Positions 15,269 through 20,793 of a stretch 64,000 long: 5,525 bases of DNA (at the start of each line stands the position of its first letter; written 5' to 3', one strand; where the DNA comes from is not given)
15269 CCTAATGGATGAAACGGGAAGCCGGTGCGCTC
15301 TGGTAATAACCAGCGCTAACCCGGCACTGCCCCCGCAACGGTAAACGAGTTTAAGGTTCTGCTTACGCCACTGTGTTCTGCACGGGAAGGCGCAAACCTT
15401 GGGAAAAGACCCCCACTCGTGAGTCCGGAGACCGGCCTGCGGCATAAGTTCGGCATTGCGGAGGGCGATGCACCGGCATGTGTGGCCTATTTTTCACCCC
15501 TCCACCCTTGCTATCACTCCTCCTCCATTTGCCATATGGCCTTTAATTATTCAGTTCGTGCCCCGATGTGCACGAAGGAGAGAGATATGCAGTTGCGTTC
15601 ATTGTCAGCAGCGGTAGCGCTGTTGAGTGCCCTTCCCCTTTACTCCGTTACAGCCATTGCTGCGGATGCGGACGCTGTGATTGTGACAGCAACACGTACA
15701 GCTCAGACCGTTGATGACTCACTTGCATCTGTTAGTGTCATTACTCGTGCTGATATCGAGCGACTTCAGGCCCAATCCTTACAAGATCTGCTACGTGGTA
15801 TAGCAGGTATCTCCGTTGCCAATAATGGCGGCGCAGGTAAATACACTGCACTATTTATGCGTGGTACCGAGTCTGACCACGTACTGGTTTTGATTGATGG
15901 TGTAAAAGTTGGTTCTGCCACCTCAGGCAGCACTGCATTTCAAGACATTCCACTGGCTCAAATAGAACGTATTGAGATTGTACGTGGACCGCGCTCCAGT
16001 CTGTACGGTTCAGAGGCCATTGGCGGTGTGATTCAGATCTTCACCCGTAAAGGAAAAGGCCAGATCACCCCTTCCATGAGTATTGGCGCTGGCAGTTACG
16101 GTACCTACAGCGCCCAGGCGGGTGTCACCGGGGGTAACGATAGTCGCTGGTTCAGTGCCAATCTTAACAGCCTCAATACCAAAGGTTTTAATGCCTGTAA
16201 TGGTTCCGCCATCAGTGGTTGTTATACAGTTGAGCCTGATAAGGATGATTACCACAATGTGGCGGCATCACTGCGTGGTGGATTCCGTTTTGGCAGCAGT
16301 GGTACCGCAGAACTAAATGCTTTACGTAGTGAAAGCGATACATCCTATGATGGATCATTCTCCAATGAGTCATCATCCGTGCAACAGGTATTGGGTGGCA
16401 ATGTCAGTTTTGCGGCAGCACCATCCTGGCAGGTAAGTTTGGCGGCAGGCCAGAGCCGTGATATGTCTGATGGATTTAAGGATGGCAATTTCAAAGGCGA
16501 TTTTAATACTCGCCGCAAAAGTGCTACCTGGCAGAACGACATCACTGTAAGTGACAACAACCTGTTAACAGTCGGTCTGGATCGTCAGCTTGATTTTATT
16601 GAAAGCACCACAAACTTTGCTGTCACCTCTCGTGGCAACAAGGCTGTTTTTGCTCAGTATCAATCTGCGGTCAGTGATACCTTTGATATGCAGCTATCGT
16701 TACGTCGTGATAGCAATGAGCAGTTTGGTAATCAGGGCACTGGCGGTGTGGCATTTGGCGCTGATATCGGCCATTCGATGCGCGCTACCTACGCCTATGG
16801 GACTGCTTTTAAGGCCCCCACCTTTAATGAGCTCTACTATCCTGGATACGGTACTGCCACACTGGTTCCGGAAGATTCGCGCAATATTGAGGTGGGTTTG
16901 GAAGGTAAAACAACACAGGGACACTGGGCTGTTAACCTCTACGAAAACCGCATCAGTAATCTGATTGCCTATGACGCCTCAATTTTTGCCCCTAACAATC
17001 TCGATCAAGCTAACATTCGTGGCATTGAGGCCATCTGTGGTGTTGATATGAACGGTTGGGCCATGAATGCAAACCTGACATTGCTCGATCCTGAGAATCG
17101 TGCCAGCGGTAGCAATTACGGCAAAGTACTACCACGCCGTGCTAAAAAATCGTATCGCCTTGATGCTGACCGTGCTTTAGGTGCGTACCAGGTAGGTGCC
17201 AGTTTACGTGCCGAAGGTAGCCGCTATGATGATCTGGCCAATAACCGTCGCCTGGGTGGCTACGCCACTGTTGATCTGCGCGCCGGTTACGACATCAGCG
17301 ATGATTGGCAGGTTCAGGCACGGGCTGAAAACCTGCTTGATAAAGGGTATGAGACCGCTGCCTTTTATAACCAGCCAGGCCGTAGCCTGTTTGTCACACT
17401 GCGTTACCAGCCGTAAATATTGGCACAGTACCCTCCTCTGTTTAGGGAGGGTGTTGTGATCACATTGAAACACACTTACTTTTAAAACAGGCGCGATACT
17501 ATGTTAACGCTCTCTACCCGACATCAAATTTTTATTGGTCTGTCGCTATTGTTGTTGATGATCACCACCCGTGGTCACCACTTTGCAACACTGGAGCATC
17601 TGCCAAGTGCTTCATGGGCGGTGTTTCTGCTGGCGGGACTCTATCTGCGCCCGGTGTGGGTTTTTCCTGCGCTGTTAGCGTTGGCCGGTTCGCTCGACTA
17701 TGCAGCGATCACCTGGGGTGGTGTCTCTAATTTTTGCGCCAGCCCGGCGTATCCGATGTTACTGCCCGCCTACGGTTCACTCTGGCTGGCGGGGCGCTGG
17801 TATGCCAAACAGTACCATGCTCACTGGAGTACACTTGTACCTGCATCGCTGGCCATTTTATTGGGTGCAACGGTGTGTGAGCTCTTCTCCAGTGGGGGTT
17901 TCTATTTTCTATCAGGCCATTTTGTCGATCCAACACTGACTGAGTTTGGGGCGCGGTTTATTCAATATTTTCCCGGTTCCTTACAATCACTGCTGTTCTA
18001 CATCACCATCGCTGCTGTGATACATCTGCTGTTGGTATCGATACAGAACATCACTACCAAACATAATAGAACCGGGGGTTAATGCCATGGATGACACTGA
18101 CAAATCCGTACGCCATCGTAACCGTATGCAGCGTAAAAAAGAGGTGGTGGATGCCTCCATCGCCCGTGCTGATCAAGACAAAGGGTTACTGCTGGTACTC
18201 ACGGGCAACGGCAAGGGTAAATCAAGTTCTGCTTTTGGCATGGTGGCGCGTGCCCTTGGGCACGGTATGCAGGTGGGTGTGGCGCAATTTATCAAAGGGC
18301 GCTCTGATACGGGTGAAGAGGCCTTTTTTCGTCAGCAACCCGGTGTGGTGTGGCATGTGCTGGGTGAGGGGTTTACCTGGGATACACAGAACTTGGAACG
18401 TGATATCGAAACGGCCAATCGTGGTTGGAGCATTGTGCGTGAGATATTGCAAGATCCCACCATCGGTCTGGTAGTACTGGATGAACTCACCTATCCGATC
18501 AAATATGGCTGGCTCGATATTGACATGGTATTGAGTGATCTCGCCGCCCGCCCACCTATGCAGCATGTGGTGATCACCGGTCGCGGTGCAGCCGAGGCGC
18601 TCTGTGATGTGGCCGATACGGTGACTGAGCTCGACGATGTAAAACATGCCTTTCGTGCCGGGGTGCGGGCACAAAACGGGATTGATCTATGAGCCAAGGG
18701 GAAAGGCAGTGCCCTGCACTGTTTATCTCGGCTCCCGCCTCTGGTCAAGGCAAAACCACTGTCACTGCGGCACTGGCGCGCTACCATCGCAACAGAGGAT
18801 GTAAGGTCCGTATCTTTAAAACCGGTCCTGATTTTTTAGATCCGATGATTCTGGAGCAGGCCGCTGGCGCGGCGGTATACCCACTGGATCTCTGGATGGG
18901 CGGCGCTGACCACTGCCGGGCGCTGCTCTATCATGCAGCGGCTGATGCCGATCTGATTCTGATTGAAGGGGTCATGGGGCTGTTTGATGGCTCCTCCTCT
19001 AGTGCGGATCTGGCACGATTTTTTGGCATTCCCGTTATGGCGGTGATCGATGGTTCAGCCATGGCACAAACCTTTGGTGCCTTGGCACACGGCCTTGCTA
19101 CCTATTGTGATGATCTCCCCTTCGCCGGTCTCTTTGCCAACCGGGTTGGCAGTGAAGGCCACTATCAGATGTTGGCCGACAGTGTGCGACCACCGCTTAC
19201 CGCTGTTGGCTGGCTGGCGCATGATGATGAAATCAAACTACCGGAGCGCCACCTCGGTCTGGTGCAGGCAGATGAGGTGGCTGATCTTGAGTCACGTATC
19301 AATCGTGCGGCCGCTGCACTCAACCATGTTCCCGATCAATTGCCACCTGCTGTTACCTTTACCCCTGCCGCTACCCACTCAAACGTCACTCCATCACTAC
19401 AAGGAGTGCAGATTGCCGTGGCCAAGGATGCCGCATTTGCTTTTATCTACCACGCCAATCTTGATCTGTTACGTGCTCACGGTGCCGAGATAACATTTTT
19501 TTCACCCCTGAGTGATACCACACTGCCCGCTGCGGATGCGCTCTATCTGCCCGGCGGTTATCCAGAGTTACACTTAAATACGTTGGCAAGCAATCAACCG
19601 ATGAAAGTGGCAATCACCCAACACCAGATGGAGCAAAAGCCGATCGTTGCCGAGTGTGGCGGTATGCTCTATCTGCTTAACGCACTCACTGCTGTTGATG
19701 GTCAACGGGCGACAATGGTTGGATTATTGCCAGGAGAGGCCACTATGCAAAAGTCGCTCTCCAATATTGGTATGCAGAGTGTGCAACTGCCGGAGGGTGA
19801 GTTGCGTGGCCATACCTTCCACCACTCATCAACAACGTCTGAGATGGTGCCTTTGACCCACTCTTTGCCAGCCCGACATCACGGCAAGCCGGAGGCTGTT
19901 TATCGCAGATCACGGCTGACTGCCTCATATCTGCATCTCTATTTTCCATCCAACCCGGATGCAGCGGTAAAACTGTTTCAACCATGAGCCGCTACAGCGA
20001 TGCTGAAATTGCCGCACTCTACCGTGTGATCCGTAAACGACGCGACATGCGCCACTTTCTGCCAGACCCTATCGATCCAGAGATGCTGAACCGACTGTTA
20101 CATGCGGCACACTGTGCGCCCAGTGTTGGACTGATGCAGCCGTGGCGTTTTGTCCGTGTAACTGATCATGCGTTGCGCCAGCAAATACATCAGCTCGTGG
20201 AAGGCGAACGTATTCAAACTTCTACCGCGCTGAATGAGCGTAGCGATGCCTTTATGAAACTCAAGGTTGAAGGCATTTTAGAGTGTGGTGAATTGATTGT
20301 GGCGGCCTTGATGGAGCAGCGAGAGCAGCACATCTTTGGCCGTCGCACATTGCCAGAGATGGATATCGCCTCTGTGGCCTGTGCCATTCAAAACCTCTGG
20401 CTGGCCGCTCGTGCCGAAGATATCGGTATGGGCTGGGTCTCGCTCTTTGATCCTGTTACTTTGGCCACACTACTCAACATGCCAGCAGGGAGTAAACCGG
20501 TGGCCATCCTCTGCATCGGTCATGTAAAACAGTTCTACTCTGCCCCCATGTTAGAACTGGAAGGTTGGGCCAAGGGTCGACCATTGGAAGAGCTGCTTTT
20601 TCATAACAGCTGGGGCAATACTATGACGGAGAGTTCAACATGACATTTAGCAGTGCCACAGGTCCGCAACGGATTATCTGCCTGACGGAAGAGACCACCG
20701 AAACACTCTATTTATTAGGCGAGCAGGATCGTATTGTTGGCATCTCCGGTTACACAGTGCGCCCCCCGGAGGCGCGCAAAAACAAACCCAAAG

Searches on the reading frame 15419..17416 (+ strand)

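Call 66: search_protein_families(library=pfam, proteins=[window:15419-17416:+], max_evalue=0.00001)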
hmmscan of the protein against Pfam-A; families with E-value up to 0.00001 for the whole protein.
window:15419-17416:+ (665 aa): 2 families
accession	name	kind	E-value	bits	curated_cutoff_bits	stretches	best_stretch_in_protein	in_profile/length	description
PF00593.30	TonB_dep_Rec_b-barrel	-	5.7e-37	129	27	1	269-639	47-436/436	TonB dependent receptor-like, beta-barrel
PF07715.20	Plug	-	5.3e-32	111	23.9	1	99-204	3-107/107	TonB-dependent Receptor Plug Domain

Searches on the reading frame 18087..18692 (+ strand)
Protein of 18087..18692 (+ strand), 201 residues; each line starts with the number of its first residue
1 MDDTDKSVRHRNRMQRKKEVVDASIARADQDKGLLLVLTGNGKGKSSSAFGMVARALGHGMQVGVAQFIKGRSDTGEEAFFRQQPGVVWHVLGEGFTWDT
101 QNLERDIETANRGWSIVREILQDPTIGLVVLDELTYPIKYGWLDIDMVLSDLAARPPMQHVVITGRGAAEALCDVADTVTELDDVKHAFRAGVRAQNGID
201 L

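Call 66: search_protein_families(library=pfam, proteins=[window:18087-18692:+], max_evalue=0.00001)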
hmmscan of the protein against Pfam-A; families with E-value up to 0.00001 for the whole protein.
window:18087-18692:+ (201 aa): 2 families
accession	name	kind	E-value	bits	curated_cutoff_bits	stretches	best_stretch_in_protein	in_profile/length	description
PF02572.21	CobA_CobO_BtuR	-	7.9e-61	205.7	25.7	1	32-200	2-171/172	ATP:corrinoid adenosyltransferase BtuR/CobO/CobP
PF12557.13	Co_AT_N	-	1.6e-06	28.3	21.4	1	4-25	5-26/26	Cob(I)alamin adenosyltransferase N terminal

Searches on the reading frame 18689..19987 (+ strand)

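Call 66: search_protein_families(library=pfam, proteins=[window:18689-19987:+], max_evalue=0.00001)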
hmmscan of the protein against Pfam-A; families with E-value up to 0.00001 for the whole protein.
window:18689-19987:+ (432 aa): 2 families
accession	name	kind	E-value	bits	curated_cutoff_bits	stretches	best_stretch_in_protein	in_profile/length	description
PF07685.20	GATase_3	-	5.4e-32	111.4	27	1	241-421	1-193/196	CobB/CobQ-like glutamine amidotransferase domain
PF01656.29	CbiA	-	1e-10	42.1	25.4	1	12-189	2-123/125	CobQ/CobB/MinD/ParA nucleotide binding domain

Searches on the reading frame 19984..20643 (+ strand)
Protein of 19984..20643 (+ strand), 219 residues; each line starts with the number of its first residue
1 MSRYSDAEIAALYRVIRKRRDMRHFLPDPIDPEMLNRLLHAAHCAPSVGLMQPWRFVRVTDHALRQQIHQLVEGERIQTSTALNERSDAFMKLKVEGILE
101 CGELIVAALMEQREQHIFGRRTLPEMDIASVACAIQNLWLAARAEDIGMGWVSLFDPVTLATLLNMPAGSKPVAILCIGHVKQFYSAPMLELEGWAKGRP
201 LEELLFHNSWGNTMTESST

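Call 66: search_protein_families(library=pfam, proteins=[window:19984-20643:+], max_evalue=0.00001)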
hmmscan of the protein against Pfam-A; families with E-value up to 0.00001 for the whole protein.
window:19984-20643:+ (219 aa): 1 family
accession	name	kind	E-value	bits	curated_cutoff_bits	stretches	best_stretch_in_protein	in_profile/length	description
PF00881.29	Nitroreductase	-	1.3e-31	110.4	23.5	1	16-180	1-167/167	Nitroreductase family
